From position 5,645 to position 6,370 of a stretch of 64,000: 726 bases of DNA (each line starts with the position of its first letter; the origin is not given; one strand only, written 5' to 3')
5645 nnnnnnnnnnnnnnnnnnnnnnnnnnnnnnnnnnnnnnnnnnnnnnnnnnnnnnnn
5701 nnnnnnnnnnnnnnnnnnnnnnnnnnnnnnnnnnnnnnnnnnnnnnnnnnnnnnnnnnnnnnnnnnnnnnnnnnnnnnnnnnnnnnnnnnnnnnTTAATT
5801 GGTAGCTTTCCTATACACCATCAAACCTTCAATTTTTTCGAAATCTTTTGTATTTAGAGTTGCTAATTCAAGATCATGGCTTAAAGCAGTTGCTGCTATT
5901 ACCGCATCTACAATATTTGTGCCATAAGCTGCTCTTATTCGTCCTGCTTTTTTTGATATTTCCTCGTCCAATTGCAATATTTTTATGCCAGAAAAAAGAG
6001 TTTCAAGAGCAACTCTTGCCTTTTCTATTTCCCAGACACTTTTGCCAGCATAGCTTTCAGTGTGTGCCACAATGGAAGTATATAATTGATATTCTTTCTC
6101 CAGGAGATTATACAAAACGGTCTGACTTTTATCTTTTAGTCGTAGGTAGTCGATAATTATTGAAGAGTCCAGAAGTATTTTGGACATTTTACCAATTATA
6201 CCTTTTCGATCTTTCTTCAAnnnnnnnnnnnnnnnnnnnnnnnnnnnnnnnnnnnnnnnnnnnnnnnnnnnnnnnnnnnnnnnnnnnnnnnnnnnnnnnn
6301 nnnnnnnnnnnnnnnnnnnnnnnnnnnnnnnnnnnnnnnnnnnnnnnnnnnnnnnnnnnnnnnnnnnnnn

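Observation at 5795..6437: VapBC (PIN + RHH) toxin-antitoxin module inserted antisense between rpsJ and rplC, splitting the S10 operon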

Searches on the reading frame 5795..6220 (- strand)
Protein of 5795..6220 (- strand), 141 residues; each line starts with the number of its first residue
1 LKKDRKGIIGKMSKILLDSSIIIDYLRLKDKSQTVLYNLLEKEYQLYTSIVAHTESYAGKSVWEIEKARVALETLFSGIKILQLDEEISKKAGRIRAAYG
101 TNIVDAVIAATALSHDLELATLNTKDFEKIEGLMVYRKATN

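Call 3: search_protein_families(library=pfam, proteins=[window:5795-6220:-], max_evalue=1)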
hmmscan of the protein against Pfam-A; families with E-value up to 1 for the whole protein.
window:5795-6220:- (141 aa): 2 families
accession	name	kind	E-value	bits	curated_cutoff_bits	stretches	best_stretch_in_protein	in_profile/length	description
PF01850.27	PIN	-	2.7e-18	67.2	23.6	1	15-131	1-118/120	PIN domain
PF13470.12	PIN_3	-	0.022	16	27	1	14-94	1-86/115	PIN domain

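Call 4: search_protein_families(library=ncbifam, proteins=[window:5795-6220:-], max_evalue=1)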
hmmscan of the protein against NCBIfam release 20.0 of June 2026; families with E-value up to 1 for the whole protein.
window:5795-6220:- (141 aa): 5 families
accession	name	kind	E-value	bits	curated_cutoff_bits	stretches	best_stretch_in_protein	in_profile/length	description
NF047863.1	VapCLeptosp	equivalog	8.4e-13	48.8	140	1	16-135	2-126/130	type II toxin-antitoxin system tRNA(fMet)-specific endonuclease VapC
NF047959.1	TA_toxin_VapC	equivalog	5.2e-08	33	80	1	15-131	1-120/125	type II toxin-antitoxin system VapC family toxin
NF010285.0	PRK13725.1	subfamily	2e-07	31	143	1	12-135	1-128/132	tRNA(fMet)-specific endonuclease VapC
TIGR00028.1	Mtu_PIN_fam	subfamily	0.00039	20.7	73.6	1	92-135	95-137/143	TA system VapC family ribonuclease toxin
NF002480.1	PRK01747.1-1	equivalog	0.084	11.2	540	1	32-112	291-372/645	bifunctional tRNA (5-methylaminomethyl-2-thiouridine)(34)-methyltransferase MnmC2/FAD-dependent 5-carboxymethylaminomethyl-2-thiouridine(34)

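Call 9: find_encoding_contigs(protein=window:5798-6187:-, flank=6000, max_places=10)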
Protein window:5798-6187:- (130 aa): 2 contigs read that carry it; 2 places shown.
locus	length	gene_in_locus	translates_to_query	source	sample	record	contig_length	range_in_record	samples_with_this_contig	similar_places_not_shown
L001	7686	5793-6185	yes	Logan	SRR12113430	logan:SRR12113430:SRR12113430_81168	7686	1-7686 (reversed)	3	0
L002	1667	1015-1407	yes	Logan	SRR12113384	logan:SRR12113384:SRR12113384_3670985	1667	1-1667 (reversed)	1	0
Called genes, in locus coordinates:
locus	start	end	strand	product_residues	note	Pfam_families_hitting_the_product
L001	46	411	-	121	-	PF00238:Ribosomal_L14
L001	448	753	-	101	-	PF00366:Ribosomal_S17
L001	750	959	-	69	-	PF00831:Ribosomal_L29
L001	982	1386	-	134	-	PF00252:Ribosomal_L16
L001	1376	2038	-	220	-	PF07650:KH_2, PF00189:Ribosomal_S3_C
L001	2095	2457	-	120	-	PF00237:Ribosomal_L22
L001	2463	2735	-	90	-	PF00203:Ribosomal_S19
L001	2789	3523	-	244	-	PF00181:Ribosomal_L2_N, PF03947:Ribosomal_L2_C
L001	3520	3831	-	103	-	PF00276:Ribosomal_L23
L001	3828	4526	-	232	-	PF00573:Ribosomal_L4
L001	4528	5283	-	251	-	PF00297:Ribosomal_L3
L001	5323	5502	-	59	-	-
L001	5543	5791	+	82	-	-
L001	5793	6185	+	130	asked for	PF01850:PIN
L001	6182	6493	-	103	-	PF00338:Ribosomal_S10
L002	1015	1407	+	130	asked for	PF01850:PIN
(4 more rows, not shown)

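Call 22: find_homologous_proteins(query=window:5798-6187:-)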
Query window:5798-6187:- (130 aa): 53 proteins with E <= 0.001 among 72 candidates.
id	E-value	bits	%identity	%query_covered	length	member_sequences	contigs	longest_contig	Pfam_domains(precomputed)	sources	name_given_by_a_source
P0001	6.9e-74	263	100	100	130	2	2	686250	PF01850.28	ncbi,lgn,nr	ncbi:MAG: type II toxin-antitoxin system VapC family toxin [Candidatus Blackburnbacteria bacterium]|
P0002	2.3e-45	171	68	100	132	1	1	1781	PF01850.28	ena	-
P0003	2.0e-42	162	62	96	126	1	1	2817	PF01850.28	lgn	-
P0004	2.8e-42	161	62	94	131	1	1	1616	PF01850.28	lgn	-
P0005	4.6e-42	161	66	98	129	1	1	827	PF01850.28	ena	-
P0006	4.7e-42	161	66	94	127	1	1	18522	PF01850.28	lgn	-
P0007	5.5e-42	160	63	94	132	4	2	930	PF01850.28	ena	-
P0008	8.1e-42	160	62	94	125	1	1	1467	PF01850.28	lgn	-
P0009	2.5e-41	158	61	88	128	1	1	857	PF01850.28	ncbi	-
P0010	2.8e-41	158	60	98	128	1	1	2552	PF01850.28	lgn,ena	-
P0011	3.1e-41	158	64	98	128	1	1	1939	PF01850.28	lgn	-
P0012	3.3e-41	158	61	97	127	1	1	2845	PF01850.28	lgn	-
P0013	9.1e-41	156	60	100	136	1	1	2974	PF01850.28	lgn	-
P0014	1.3e-40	156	59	96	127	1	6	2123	PF01850.28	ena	-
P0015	1.8e-40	155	58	96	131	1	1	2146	PF01850.28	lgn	-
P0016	2.5e-40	155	61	96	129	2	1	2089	PF01850.28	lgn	-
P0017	3.7e-40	154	64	94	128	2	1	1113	PF01850.28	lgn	-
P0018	4.7e-40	154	64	94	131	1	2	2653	PF01850.28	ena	-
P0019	7.5e-40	153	63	98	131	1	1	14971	PF01850.28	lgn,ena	-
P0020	8.2e-40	153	60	98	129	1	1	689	PF01850.28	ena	-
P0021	1.2e-39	153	60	97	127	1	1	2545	PF01850.28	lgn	-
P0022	1.6e-39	152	62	96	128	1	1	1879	PF01850.28,PF13470.13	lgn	-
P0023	2.3e-39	152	56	97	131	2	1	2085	PF01850.28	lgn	-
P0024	2.5e-39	152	58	97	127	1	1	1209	PF01850.28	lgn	-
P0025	1.1e-38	150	58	97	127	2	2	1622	PF01850.28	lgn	-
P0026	1.4e-38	149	60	97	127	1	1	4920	PF01850.28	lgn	-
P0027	4.2e-38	148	58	96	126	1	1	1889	PF01850.28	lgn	-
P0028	4.5e-38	148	61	96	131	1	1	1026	PF01850.28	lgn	-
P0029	5.7e-38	147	57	98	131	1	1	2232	PF01850.28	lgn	-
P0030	6.0e-38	147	63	94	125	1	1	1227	PF01850.28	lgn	-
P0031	7.9e-38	147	59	97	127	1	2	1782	PF01850.28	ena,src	-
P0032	1.7e-37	146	57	96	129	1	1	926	PF01850.28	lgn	-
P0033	2.1e-37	146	59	93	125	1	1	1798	PF01850.28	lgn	-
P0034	3.3e-37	145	59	94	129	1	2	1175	PF01850.28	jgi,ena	-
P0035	3.4e-37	145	59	98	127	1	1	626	PF01850.28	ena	-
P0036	1.1e-36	143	56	98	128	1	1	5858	PF01850.28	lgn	-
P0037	1.6e-36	143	59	96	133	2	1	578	PF01850.28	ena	-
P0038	2.2e-36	142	54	97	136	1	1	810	PF01850.28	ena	-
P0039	1.6e-35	140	57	94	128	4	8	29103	PF01850.28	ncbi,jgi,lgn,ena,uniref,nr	ncbi:hypothetical protein A3B51_03485 [Candidatus Curtissbacteria bacterium RIFCSPLOWO2_01_FULL_41_1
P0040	3.5e-35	138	59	96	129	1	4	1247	PF01850.28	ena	-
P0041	2.4e-34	136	56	94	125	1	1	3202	PF01850.28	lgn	-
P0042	3.3e-34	135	58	95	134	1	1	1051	PF01850.28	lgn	-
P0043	6.1e-34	134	52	98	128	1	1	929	PF01850.28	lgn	-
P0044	4.7e-33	132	55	95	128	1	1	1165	PF01850.28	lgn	-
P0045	5.2e-32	128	52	97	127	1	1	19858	PF01850.28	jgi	jgi:tRNA(fMet)-specific endonuclease VapC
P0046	1.2e-30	124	53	90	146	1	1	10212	PF01850.28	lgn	-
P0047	3.8e-30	122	49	98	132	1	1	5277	PF01850.28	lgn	-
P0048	2.0e-29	120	52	97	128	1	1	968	PF01850.28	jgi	-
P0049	3.0e-27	113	48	95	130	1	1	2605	PF01850.28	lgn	-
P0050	4.8e-27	112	48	95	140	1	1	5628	PF01850.28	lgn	-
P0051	1.1e-25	108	56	85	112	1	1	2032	PF01850.28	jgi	jgi:predicted nucleic acid-binding protein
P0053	6.8e-7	47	35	91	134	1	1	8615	PF01850.28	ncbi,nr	ncbi:MAG: PIN domain-containing protein [Nitrospirae bacterium]|nr:PIN domain-containing protein [Ni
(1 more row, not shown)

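Call 23: find_encoding_contigs(protein=P0006, flank=5000, max_places=3)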
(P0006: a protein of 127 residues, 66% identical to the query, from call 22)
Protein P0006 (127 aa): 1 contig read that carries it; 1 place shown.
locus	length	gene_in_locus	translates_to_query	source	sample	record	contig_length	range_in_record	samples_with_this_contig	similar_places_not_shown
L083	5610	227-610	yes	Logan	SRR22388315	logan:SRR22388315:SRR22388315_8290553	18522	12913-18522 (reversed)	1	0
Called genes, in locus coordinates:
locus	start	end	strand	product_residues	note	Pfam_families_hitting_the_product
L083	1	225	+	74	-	?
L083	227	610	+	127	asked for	PF01850:PIN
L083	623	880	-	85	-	-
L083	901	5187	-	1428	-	-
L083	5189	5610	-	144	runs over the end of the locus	-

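Call 24: find_encoding_contigs(protein=P0019, flank=5000, max_places=3)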
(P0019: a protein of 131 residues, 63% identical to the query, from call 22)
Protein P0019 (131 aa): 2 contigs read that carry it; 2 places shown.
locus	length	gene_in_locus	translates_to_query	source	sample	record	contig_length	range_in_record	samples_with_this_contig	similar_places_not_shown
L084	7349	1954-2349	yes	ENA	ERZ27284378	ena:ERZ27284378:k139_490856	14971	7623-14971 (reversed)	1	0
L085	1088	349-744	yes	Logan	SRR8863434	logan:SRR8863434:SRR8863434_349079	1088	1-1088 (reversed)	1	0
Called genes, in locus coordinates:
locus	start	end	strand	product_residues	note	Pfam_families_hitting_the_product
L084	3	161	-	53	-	?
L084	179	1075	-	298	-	PF00892:EamA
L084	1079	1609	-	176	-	PF01862:PvlArgDC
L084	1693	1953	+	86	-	-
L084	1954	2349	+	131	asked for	PF01850:PIN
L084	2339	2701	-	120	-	PF01258:zf-dskA_traR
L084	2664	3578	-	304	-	PF01790:LGT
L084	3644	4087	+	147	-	-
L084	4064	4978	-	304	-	PF00483:NTP_transferase, PF12804:NTP_transf_3 (weak)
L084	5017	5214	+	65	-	-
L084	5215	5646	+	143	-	PF13650:Asp_protease_2 (weak)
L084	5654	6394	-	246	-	PF08241:Methyltransf_11 (weak)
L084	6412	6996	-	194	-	PF08207:EFP_N, PF01132:EFP, PF09285:Elong-fact-P_C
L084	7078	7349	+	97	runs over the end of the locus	-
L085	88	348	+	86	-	-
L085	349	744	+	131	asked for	PF01850:PIN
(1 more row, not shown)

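Call 25: find_encoding_contigs(protein=P0039, flank=5000, max_places=3)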
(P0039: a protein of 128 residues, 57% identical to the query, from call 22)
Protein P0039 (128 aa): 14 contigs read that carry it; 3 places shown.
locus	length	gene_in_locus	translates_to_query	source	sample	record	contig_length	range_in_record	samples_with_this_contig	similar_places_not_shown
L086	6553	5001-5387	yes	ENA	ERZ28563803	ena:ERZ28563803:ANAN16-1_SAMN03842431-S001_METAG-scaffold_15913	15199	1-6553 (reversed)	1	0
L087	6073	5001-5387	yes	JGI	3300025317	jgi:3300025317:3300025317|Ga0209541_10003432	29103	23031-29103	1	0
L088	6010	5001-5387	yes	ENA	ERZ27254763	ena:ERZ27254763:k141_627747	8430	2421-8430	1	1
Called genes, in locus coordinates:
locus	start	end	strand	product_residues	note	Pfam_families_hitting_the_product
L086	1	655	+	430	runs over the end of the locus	PF01547:SBP_bac_1, PF13416:SBP_bac_8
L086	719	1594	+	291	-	-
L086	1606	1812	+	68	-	PF18929:DUF5678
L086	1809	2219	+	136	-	-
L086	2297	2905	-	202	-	PF00156:Pribosyltran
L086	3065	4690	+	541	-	PF06418:CTP_synth_N, PF00117:GATase, PF07722:Peptidase_C26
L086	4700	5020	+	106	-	PF04014:MazE_antitoxin (weak)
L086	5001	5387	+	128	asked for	PF01850:PIN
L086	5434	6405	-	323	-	-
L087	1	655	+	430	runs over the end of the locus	PF01547:SBP_bac_1, PF13416:SBP_bac_8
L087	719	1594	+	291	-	-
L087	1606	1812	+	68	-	PF18929:DUF5678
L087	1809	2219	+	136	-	-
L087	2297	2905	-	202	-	PF00156:Pribosyltran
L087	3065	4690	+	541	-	PF06418:CTP_synth_N, PF00117:GATase, PF07722:Peptidase_C26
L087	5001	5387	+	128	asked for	PF01850:PIN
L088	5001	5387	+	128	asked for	PF01850:PIN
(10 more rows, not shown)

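Call 26: find_encoding_contigs(protein=P0045, flank=5000, max_places=3)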
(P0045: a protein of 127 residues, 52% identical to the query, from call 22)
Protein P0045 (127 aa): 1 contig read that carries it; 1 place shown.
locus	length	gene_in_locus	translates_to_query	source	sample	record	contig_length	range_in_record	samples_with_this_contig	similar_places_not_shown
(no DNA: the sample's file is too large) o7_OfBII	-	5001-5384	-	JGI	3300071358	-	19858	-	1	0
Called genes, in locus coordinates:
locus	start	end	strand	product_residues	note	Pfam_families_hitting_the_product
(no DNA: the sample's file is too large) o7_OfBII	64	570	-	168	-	-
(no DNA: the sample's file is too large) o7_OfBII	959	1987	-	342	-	PF14528:LAGLIDADG_3 (weak)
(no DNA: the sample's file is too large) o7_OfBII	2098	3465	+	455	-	PF09594:GT87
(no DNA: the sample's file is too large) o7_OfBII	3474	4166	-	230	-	PF18912:DZR_2 (weak), PF00156:Pribosyltran (weak)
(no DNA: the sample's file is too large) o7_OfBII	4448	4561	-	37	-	-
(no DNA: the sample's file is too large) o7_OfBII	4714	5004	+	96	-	PF04014:MazE_antitoxin (weak)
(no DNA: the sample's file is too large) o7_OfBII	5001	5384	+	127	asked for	PF01850:PIN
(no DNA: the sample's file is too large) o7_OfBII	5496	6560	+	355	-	?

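Call 31: search_solved_structures(query=window:5798-6187:-, max_evalue=0.001, show_alignments=1)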
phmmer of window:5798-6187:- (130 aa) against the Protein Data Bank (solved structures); distinct sequences matched with E-value up to 0.001: 7.
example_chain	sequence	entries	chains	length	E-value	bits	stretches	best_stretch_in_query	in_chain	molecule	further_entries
7by2_B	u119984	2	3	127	6.5e-09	39.2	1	5-123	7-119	Ribonuclease VapC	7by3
9h6a_A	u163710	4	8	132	3.5e-05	27.2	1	1-124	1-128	tRNA(fMet)-specific endonuclease VapC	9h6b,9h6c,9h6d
3tnd_A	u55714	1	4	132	6e-05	26.5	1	1-123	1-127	tRNA(fMet)-specific endonuclease VapC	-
6sd6_C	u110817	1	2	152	0.00012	25.5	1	1-123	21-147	tRNA(fMet)-specific endonuclease VapC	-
5ecd_A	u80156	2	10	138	0.00057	23.3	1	3-123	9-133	tRNA(fMet)-specific endonuclease VapC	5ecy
5ed0_A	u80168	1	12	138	0.00062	23.2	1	3-123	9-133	tRNA(fMet)-specific endonuclease VapC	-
5k8j_B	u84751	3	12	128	0.00074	22.9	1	15-124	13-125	Ribonuclease VapC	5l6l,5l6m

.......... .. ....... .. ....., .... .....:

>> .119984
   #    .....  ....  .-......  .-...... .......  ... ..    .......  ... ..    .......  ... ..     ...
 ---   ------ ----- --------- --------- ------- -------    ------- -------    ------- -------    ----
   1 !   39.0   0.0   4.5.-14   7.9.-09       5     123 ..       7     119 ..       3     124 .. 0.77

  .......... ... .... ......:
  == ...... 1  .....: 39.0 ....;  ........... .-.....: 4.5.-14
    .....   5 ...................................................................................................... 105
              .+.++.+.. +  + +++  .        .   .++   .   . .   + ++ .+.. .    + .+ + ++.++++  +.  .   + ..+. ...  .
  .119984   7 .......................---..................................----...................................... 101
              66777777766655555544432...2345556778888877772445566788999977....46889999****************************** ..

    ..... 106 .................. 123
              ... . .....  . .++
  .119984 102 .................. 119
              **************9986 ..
